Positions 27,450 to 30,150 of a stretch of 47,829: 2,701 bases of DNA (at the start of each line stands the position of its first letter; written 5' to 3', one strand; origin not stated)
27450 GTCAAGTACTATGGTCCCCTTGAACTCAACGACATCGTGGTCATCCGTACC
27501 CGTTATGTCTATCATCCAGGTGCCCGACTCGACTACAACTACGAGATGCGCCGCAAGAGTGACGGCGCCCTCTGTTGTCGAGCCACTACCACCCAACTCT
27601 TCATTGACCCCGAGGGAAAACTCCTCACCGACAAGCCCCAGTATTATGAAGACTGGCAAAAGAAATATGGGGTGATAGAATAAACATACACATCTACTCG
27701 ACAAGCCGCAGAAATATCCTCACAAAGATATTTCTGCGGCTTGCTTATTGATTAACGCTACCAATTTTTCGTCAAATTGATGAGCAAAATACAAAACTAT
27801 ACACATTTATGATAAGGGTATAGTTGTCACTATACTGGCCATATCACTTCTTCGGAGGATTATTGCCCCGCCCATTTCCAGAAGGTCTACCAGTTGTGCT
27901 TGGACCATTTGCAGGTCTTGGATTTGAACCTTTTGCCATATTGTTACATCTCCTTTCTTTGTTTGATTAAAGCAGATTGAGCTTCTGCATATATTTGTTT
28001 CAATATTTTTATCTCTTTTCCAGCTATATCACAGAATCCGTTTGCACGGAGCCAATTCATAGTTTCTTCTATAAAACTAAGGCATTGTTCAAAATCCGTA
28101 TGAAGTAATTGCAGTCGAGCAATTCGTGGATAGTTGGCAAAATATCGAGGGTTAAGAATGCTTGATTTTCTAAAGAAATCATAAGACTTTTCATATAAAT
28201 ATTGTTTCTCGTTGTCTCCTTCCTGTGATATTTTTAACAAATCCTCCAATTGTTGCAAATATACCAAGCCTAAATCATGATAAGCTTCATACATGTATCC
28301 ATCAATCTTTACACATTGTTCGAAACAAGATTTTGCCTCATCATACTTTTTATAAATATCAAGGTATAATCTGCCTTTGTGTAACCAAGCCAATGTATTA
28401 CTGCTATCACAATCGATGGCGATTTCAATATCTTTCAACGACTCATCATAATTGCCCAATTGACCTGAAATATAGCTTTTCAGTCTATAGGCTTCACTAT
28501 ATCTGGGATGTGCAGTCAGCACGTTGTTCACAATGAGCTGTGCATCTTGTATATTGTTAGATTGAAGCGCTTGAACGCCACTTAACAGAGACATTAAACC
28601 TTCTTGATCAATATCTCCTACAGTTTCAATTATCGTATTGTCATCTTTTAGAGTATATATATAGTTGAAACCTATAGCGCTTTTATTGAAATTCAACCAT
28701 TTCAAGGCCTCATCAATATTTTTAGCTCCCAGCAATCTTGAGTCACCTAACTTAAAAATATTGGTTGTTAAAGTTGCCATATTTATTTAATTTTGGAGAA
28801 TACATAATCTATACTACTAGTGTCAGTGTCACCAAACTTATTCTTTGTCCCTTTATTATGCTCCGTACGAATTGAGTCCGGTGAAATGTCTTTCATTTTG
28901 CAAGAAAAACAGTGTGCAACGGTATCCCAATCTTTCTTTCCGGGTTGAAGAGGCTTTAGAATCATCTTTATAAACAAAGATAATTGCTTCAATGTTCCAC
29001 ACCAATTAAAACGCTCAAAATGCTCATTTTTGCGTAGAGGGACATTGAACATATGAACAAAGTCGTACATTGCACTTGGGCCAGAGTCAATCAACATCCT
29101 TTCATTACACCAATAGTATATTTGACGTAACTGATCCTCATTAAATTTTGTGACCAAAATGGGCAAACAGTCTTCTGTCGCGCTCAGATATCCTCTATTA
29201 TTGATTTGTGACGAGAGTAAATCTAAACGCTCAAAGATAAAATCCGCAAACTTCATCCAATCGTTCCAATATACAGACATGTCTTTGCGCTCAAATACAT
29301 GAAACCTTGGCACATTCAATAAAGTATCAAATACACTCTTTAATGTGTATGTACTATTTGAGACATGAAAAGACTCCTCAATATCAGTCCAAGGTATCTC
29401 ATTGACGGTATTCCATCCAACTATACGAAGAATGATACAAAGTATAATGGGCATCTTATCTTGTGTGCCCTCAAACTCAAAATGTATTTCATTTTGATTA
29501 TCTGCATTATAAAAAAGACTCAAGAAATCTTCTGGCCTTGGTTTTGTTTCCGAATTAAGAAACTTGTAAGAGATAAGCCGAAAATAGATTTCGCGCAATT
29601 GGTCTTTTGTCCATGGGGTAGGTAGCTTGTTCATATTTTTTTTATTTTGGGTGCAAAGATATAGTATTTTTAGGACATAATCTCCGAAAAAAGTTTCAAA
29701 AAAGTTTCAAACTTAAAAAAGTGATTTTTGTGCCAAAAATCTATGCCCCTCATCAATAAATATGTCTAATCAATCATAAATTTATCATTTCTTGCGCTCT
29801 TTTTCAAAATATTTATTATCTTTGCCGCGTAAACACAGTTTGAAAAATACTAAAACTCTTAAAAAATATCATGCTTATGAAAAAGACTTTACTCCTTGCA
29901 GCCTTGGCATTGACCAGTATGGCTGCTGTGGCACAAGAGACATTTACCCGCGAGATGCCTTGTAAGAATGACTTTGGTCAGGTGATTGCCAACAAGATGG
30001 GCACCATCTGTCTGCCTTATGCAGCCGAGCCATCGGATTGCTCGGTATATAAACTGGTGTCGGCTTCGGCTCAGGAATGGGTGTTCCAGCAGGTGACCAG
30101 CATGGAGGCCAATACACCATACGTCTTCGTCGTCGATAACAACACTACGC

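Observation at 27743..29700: Compositionally foreign 2-kb islet: a self-contained three-ORF operon (duplicated-domain protein, TPR protein, 31-aa peptide) of unknown function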

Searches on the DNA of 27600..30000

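Call 94: search_rna_families(source=window, start=27600, end=30000, threshold=evalue, max_evalue=1)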
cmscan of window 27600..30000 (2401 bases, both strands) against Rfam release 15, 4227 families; matches with E-value up to 1: 0.
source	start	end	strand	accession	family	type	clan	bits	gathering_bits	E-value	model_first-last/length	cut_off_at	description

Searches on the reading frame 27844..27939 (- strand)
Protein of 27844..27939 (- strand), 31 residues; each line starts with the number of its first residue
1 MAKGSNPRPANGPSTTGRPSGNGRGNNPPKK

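Call 4: search_protein_families(library=pfam, proteins=[window:27844-27939:-], max_evalue=1)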
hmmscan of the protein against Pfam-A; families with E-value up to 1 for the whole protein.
window:27844-27939:- (31 aa): 0 families

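Call 5: search_protein_families(library=padloc, proteins=[window:27844-27939:-], max_evalue=1)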
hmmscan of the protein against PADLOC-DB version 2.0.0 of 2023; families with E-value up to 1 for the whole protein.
window:27844-27939:- (31 aa): 0 families

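Call 6: search_protein_families(library=ncbifam, proteins=[window:27844-27939:-], max_evalue=1)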
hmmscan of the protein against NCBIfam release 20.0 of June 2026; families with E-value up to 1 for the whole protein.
window:27844-27939:- (31 aa): 0 families

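Call 7: search_protein_families(library=phrogs, proteins=[window:27844-27939:-], max_evalue=1)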
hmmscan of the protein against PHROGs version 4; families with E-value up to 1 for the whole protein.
window:27844-27939:- (31 aa): 0 families

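Call 40: search_protein_families(library=pfam, proteins=[window:27847-27939:-], max_evalue=10)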
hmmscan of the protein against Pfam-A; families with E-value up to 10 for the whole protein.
seq(31 aa): 0 families

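Call 41: search_protein_families(library=ncbifam, proteins=[window:27847-27939:-], max_evalue=10)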
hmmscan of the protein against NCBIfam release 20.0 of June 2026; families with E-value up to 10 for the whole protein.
seq(31 aa): 0 families

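Call 54: search_dna_similar(query=window:27847-27939:-, collection=plasmids, mode=protein, max_evalue=1, max_rows=30)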
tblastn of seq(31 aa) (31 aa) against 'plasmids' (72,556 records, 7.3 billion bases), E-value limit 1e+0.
No match.

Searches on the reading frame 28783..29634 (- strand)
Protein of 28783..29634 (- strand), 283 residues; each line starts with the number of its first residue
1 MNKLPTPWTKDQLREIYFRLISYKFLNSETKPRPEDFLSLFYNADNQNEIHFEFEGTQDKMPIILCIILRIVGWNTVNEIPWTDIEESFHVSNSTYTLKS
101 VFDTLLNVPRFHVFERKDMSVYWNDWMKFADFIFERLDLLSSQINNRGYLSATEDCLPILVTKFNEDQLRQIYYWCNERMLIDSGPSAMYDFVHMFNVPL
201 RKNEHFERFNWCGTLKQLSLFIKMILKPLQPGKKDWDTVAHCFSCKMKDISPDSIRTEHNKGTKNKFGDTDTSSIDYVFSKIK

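Call 4: search_protein_families(library=pfam, proteins=[window:28783-29634:-], max_evalue=1)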
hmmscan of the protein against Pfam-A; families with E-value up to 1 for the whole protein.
window:28783-29634:- (283 aa): 0 families

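Call 5: search_protein_families(library=padloc, proteins=[window:28783-29634:-], max_evalue=1)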
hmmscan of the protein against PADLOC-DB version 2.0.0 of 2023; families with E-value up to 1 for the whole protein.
window:28783-29634:- (283 aa): 0 families

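Call 6: search_protein_families(library=ncbifam, proteins=[window:28783-29634:-], max_evalue=1)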
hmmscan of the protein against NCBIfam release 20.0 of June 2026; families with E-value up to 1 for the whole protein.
window:28783-29634:- (283 aa): 0 families

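Call 7: search_protein_families(library=phrogs, proteins=[window:28783-29634:-], max_evalue=1)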
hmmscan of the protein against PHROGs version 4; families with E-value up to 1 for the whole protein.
window:28783-29634:- (283 aa): 0 families

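Call 8: find_homologous_proteins(query=window:28783-29634:-)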
Query window:28783-29634:- (283 aa): 5 proteins with E <= 0.001 among 467 candidates.
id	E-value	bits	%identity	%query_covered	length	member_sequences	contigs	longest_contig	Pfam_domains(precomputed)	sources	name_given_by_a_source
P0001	5.5e-195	665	100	100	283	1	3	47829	-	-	-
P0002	8.9e-102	359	59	99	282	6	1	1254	-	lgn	-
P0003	3.2e-72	262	48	99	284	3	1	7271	-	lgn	-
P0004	7.1e-61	225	43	99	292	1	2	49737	-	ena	-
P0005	4.6e-58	215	63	54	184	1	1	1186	-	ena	-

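Call 11: find_encoding_contigs(protein=P0004, flank=10000)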
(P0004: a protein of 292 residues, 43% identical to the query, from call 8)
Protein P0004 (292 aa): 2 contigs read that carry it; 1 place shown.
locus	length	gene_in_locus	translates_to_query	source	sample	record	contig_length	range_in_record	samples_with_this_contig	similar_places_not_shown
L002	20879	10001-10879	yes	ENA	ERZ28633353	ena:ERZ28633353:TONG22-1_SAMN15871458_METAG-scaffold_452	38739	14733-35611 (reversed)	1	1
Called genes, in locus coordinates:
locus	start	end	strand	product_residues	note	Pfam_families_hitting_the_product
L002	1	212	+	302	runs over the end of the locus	PF01458:SUFBD_core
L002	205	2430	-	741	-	PF03382:DUF285 (weak), PF13306:LRR_5, PF03382:DUF285 (weak), PF13306:LRR_5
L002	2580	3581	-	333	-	PF01565:FAD_binding_4, PF02873:MurB_C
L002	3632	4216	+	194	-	-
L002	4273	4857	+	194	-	PF01725:Ham1p_like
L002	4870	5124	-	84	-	-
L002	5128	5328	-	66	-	PF14056:DUF4250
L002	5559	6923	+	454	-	PF00909:Ammonium_transp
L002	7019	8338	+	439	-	PF00696:AA_kinase, PF22468:ACT_9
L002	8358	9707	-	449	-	PF01637:ATPase_2 (faint), PF13173:AAA_14, PF13635:DUF4143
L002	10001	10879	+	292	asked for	-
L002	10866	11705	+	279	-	PF13181:TPR_8 (faint), PF13431:TPR_17 (faint)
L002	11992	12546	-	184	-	PF13353:Fer4_12, PF04055:Radical_SAM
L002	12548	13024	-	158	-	-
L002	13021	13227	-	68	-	-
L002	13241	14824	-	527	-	-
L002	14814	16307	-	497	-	-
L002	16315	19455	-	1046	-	PF01443:Viral_helicase1 (faint), PF13086:AAA_11, PF13245:AAA_19, PF13604:AAA_30 (weak), PF20720:nSTAND3 (faint), PF13086:AAA_11 (weak), PF13087:AAA_12, PF13538:UvrD_C_2 (weak)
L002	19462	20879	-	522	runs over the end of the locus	PF00004:AAA, PF17862:AAA_lid_3 (weak)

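Call 12: find_encoding_contigs(protein=P0003, flank=10000)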
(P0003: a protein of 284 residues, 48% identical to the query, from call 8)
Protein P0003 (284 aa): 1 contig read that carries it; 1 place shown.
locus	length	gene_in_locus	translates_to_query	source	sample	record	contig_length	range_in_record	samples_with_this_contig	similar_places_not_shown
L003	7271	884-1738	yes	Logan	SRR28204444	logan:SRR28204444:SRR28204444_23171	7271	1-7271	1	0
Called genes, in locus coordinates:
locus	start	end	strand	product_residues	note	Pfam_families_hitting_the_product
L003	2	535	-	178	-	?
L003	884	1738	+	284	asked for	-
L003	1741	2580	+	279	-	-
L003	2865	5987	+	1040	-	PF00069:Pkinase, PF07714:PK_Tyr_Ser-Thr, PF04851:ResIII (weak), PF13086:AAA_11, PF13604:AAA_30, PF00580:UvrD-helicase (weak), PF13245:AAA_19, PF13087:AAA_12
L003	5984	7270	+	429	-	?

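Call 13: find_encoding_contigs(protein=P0002, flank=10000)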
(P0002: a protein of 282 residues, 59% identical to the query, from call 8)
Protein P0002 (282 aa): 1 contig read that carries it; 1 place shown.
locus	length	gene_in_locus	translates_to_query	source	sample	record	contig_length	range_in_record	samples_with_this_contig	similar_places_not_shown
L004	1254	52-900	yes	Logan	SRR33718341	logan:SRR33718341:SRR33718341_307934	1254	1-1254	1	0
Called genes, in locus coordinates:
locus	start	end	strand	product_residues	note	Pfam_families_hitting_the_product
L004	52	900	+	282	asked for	-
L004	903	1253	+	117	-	?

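Call 14: find_encoding_contigs(protein=P0005, flank=10000)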
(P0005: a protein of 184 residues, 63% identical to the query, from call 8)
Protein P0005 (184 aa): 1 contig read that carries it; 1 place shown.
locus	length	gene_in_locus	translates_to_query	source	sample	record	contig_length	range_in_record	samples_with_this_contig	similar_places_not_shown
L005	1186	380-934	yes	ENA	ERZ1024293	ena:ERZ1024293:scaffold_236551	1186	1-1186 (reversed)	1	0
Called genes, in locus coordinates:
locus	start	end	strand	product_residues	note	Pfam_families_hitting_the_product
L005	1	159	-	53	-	?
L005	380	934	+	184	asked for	-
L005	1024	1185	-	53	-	?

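Call 19: search_protein_representatives(protein=window:28783-29634:-)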
Query: 283 residues. Proteins with E-value up to 0.001 (for the whole library): 5; up to 1e-10: 5; up to 1e-30: 3. The best 5 are listed.
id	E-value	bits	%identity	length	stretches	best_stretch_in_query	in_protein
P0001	1.7e-195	664.8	100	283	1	1-283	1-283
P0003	1.0e-72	261.8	49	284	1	4-283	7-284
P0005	1.5e-58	215.3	64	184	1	3-155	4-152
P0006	1.3e-28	117.0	32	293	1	3-261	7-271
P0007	8.6e-18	81.5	46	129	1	13-106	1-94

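Call 25: find_encoding_contigs(protein=P0006, flank=10000)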
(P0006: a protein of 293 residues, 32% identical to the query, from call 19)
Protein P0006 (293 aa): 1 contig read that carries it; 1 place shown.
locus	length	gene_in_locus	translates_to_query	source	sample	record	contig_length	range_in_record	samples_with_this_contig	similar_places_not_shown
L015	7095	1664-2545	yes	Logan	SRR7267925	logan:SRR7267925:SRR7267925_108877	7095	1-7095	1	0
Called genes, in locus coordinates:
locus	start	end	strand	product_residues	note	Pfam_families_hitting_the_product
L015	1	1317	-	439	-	?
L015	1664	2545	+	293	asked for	-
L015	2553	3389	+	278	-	PF14559:TPR_19 (faint), PF07719:TPR_2 (faint), PF00515:TPR_1 (faint)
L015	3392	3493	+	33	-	-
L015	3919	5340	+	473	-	PF01637:ATPase_2, PF13173:AAA_14 (weak)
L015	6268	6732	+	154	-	-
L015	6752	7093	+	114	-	?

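Call 33: search_solved_structures(query=A1, max_evalue=10)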
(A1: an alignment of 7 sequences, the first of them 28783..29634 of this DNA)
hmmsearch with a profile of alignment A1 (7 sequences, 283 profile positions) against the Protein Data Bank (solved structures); distinct sequences matched with E-value up to 10: 5.
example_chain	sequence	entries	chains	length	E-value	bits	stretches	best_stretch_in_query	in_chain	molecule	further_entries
6htf_B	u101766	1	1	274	0.054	16.4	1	99-152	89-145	rF10 repebody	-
5xnp_A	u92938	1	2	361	0.52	13.2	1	75-144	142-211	Leucine-rich repeat and fibronectin type-III domain-containing protein 5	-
5xws_A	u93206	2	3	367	0.54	13.1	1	75-144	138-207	Leucine-rich repeat and fibronectin type-III domain-containing protein 5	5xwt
5xnq_A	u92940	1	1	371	0.55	13.1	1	75-144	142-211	Leucine-rich repeat and fibronectin type-III domain-containing protein 5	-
6f2o_A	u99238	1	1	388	0.59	13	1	75-144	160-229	Leucine-rich repeat and fibronectin type-III domain-containing protein 5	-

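Call 43: predict_structure(alignment_id=A1)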
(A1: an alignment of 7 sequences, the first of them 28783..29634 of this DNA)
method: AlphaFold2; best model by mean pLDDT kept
length: 283 residues; sequences in the alignment: 7
mean_pLDDT: 80.5   pTM: 0.58
mean pLDDT of the five models: 80.5, 77.5, 77.4, 76.5, 75.6
residues with pLDDT >= 90: 74; 70-90: 153; 50-70: 45; < 50: 11
segments of 3 or more residues with pLDDT < 50: 141-150
pLDDT, mean of each block of 10 residues (from residue 1): 82 86 74 81 70 80 91 90 91 86 82 81 81 68 47 71 88 92 81 79 78 91 82 78 87 87 61 90 78
secondary structure, 60 per line:
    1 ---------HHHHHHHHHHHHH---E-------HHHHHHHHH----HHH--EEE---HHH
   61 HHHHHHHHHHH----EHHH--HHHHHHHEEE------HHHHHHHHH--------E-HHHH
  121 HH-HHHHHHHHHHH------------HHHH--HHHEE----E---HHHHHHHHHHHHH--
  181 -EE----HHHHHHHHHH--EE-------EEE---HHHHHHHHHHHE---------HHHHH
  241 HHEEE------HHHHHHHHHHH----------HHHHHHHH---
elements in order: H10-22 H34-42 E52-54 H58-71 H82-88 E89-91 H98-106 H117-122 H124-134 H147-150 H166-178 H188-197 E209-211 H215-225 H236-242 E243-245 H252-262 H273-280

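Call 49: fold_search(model_id=the predicted structure, library=pdb)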
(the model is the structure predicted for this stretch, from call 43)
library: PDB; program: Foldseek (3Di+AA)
matches with E <= 10: 9; with E <= 0.001: 0
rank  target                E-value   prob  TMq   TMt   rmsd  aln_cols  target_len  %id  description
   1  6l8d_F                1.8e+00  0.03  0.12  0.13  17.9       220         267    9  Hexameric structure of the ATPase subunit of magnesium chelatase (released 2020-01-15)
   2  8hyj_E                2.3e+00  0.03  0.12  0.14  13.7       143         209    8  A cryo-EM structure of KTF1-bound polymerase V transcription elongation complex (released 2023-06-21)
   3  8bu2_I                2.3e+00  0.01  0.11  0.11  16.6       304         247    8  Structure of DDB1 bound to DS18-engaged CDK12-cyclin K (released 2023-09-13)
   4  9jk1_D                4.0e+00  0.01  0.11  0.12  16.2       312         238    6  Crystal structure of CDK12/Cyclin K in complex with covalent inhibitor YJZ5118 (released 2025-05-07)
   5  5efq_B                5.3e+00  0.01  0.10  0.12  16.4       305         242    6  Crystal structure of human Cdk13/Cyclin K in complex with ADP-aluminum fluoride (released 2015-12-30)
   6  4un0_B                5.6e+00  0.01  0.10  0.12  16.5       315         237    6  Crystal structure of the human CDK12-cyclinK complex (released 2014-06-04)
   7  1f7u_A                8.1e+00  0.01  0.12  0.07  16.7       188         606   13  CRYSTAL STRUCTURE OF THE ARGINYL-TRNA SYNTHETASE COMPLEXED WITH THE TRNA(ARG) AND L-ARG (released 2001-06-27)
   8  2i53                  8.1e+00  0.01  0.11  0.13  16.3       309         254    7  Crystal structure of Cyclin K (released 2007-01-02)
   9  5ivw_2                8.6e+00  0.01  0.11  0.11  20.7       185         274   11  Human core TFIIH bound to DNA within the PIC (released 2016-05-18)

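Call 56: fold_search(model_id=the predicted structure, library=viral)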
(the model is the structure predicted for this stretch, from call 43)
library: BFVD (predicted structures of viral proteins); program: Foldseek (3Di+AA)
matches with E <= 10: 21; with E <= 0.001: 0
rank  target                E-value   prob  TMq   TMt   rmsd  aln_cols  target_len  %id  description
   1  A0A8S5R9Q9            1.5e-01  0.75  0.29  0.26  16.2       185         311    9  Uncharacterized protein [Podoviridae sp. cthVG1]
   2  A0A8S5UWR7            2.6e+00  0.02  0.12  0.12  16.1       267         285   11  Uncharacterized protein [Siphoviridae sp. ctzO58]
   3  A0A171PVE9            3.3e+00  0.02  0.15  0.05  14.6       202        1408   10  DNA metabolism protein [Heliothis virescens ascovirus 3f]
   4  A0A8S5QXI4            4.4e+00  0.02  0.13  0.11  16.4       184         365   13  Nucleoid-associated protein [Myoviridae sp. ctcPl3]
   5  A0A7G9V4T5            4.4e+00  0.01  0.08  0.11  28.1       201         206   12  (no name in the UniProt tables at hand)
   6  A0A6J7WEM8            5.2e+00  0.02  0.15  0.15  17.5       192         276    8  Uncharacterized protein [uncultured Caudovirales phage]
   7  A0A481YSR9            5.4e+00  0.01  0.09  0.10  19.1       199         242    7  Uncharacterized protein [Marseillevirus LCMAC101]
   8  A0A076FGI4            6.4e+00  0.02  0.12  0.15  11.0       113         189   13  Putative RNA polymerase subunit RPB5 [Aureococcus anophagefferens virus]
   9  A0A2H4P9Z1            6.7e+00  0.02  0.12  0.22  10.8       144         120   10  Uncharacterized protein [Gordonia phage Mahdia]
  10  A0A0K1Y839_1          6.7e+00  0.01  0.09  0.04  17.0        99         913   18  (no name in the UniProt tables at hand)
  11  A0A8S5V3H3            7.1e+00  0.06  0.11  0.25   4.7        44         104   16  FadR C-terminal domain [Myoviridae sp. ctk6V34]
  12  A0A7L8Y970            7.1e+00  0.01  0.13  0.08  20.9       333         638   11  Capsid protein [Caloscypha fulgens partitivirus 9]
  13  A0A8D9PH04            7.5e+00  0.01  0.09  0.09  19.3       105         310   14  P [Gymnadenia densiflora virus 1]
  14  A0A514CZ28            7.5e+00  0.01  0.10  0.06  13.4       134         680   10  (no name in the UniProt tables at hand)
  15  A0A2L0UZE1            7.5e+00  0.01  0.14  0.07  16.7       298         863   10  Uncharacterized protein [Agrobacterium phage Atu_ph07]
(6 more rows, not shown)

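Call 70: search_protein_families(library=padloc, proteins=[L003:2865-5984:+, L003:5984-7270:+, L002:8361-9707:-, L002:11995-12546:-, L002:12551-13024:-, L002:13244-14824:-, L002:14817-16307:-, L002:16318-19455:-, L002:19465-20877:-, L015:3919-5337:+], max_evalue=0.001)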
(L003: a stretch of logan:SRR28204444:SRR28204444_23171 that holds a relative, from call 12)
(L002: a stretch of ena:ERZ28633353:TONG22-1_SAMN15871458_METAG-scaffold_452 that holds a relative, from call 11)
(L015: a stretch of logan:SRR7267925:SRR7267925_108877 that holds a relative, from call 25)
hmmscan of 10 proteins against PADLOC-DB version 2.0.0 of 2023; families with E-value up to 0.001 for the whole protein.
L003:2865-5984:+ (1040 aa): 28 families (the best 25 are shown)
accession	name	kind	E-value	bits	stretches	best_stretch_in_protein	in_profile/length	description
PDLC03920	MkoA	-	5.8e-125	416.9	1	7-1023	11-1096/1112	-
PDLC03921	MkoA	-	2.4e-87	292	2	672-1001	1246-1569/1607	-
PDLC03924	MkoC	-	4.1e-30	102.6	2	724-1022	670-964/1136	-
PDLC04138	mad6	-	1.5e-15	55.1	1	62-198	111-249/659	mads_6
PDLC05009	PDC-S37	-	4.2e-14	49.3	1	557-622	298-360/1550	-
PDLC04042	PD-T4-6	-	3.5e-12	44.6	1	54-198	60-205/292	-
PDLC04047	PD-T4-6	-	1.7e-11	41.8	1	48-214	56-221/327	-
PDLC04053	PD-T4-6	-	9.1e-11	39.8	1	24-233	28-238/311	-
PDLC04054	PD-T4-6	-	2e-10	38.6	1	66-210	73-218/347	-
PDLC04055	PD-T4-6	-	2.7e-09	34.3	1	62-196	129-264/496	-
PDLC04060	PD-T4-6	-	6.4e-09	33.2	1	25-196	28-199/486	-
PDLC04140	mad8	-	1e-08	33.1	1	559-625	18-70/314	mads_8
PDLC04043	PD-T4-6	-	2.3e-08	31.5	1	24-196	34-207/452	-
PDLC04039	PD-T4-6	-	2.7e-08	31.3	1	93-196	101-205/458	-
PDLC04057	PD-T4-6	-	4.6e-08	30.5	1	24-196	27-200/443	-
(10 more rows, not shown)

L003:5984-7270:+ (429 aa): 3 families
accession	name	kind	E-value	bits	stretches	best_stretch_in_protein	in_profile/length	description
PDLC03922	MkoB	-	1.2e-27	95.4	1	28-409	9-425/610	-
PDLC03924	MkoC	-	8.5e-11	38.7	1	283-422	983-1117/1136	-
PDLC02614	DrmC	-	4.5e-05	21.3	1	296-402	26-120/153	DrmC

L002:8361-9707:- (449 aa): 7 families
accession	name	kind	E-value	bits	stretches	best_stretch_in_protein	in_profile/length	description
PDLC04788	PDC-S01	-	1.8e-178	592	1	5-447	2-443/448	-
PDLC04786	PDC-S01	-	4.7e-102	340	1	5-444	3-435/439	-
PDLC04792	PDC-S01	-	1.2e-69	233.1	1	5-446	2-438/452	-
PDLC04789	PDC-S01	-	5.3e-25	86.2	1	6-406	3-360/375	-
PDLC04791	PDC-S01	-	3.4e-23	80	2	185-413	159-378/395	-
PDLC04790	PDC-S01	-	7.3e-23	79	1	4-393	11-374/422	-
PDLC04787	PDC-S01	-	2.6e-19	67.4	1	5-374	11-345/412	-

L002:11995-12546:- (184 aa): 1 family
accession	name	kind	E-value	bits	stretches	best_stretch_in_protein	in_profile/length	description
PDLC02903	pVip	-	2.3e-06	25.3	1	24-149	8-125/257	Viperins not associated with kinases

L002:12551-13024:- (158 aa): 0 families

L002:13244-14824:- (527 aa): 0 families

L002:14817-16307:- (497 aa): 0 families

L002:16318-19455:- (1046 aa): 7 families
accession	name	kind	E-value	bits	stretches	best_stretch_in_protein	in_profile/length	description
PDLC03920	MkoA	-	1.5e-75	253.3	3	798-1035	860-1088/1112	-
PDLC03921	MkoA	-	2.7e-59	199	3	841-1043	1373-1585/1607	-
PDLC03924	MkoC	-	1.2e-30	104.4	2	852-1045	780-964/1136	-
PDLC05009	PDC-S37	-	2.2e-13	47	2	414-463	312-361/1550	-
PDLC04140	mad8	-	2.7e-06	25.1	1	406-460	23-76/314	mads_8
PDLC02895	DpdJ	-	7.8e-05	17.6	1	967-1022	390-451/2112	DpdJ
PDLC02194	Hhe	-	0.00014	17.2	1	414-463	444-493/1911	-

L002:19465-20877:- (471 aa): 6 families
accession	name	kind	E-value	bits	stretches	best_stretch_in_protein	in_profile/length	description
PDLC02196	IetA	-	3.9e-21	73.9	1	205-436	115-345/374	-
PDLC02195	IetA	-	3e-15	54.4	1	205-449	130-365/395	-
PDLC04232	IetA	-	2.7e-11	41.5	1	208-405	112-303/330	-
PDLC00914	TRIP13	-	1.2e-06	26.2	1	187-421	47-296/302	TRIP13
PDLC00915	TRIP13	-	1.3e-05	22.8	1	215-416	66-290/302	TRIP13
PDLC04231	IetA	-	4.8e-05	21.3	1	213-323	118-223/262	-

L015:3919-5337:+ (473 aa): 7 families
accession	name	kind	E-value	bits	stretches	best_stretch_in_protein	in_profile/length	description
PDLC04984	PDC-S27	-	5.4e-178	590.7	1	1-472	1-473/474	-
PDLC04985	PDC-S27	-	5.7e-10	36.7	1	3-287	6-289/484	-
PDLC04788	PDC-S01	-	3.1e-07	27.7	1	10-147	7-121/448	-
PDLC04787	PDC-S01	-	1e-06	25.9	1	2-213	9-190/412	-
PDLC04786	PDC-S01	-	1.2e-06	25.5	1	11-147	9-124/439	-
PDLC04792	PDC-S01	-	9.5e-06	22.4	1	10-111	7-95/452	-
PDLC04789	PDC-S01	-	9.2e-05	19.6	0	19-45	14-40/375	-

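Call 74: find_related_loci(query=A1, collection=metagenome_contigs, flank=8000)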
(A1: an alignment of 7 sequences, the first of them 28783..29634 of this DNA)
Query A1 (283 aa) in metagenome_contigs; peptide patterns used: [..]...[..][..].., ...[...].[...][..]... (x = any residue, [..] = any of these).
141 stretches matched a pattern; 2 encode a relative of the query (tblastn E <= 1e-3); 2 distinct loci.
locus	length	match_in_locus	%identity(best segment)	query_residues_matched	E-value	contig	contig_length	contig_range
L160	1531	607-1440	60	4-283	6e-117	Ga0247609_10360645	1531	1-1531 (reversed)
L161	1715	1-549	56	99-283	2e-64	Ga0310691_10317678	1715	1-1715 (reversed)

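Call 75: find_related_loci(query=A1, collection=viral_contigs, flank=8000)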
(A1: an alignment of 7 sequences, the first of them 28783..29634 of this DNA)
Query A1 (283 aa) in viral_contigs; peptide patterns used: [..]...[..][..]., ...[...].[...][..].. (x = any residue, [..] = any of these).
319 stretches matched a pattern, but none encodes a relative of the query by tblastn (E <= 1e-3).

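Call 105: find_encoding_contigs(protein=P0007, flank=6000)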
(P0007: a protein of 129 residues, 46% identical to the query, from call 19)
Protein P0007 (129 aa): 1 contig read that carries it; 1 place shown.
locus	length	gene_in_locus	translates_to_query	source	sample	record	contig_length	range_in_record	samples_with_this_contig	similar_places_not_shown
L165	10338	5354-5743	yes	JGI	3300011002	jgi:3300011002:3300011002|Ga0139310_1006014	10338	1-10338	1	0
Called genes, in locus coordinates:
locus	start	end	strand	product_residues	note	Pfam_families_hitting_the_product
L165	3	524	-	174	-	?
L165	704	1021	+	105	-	-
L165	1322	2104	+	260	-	PF01715:IPPT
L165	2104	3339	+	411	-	PF13439:Glyco_transf_4, PF13579:Glyco_trans_4_4 (weak), PF00534:Glycos_transf_1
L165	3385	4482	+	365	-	PF13692:Glyco_trans_1_4 (faint), PF00534:Glycos_transf_1 (faint)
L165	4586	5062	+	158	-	PF01928:CYTH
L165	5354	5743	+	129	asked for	-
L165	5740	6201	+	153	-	-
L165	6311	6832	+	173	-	-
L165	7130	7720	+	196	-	-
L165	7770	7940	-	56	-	-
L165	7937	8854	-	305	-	PF12762:DDE_Tnp_IS1595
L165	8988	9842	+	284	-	PF14559:TPR_19 (faint)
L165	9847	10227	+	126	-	-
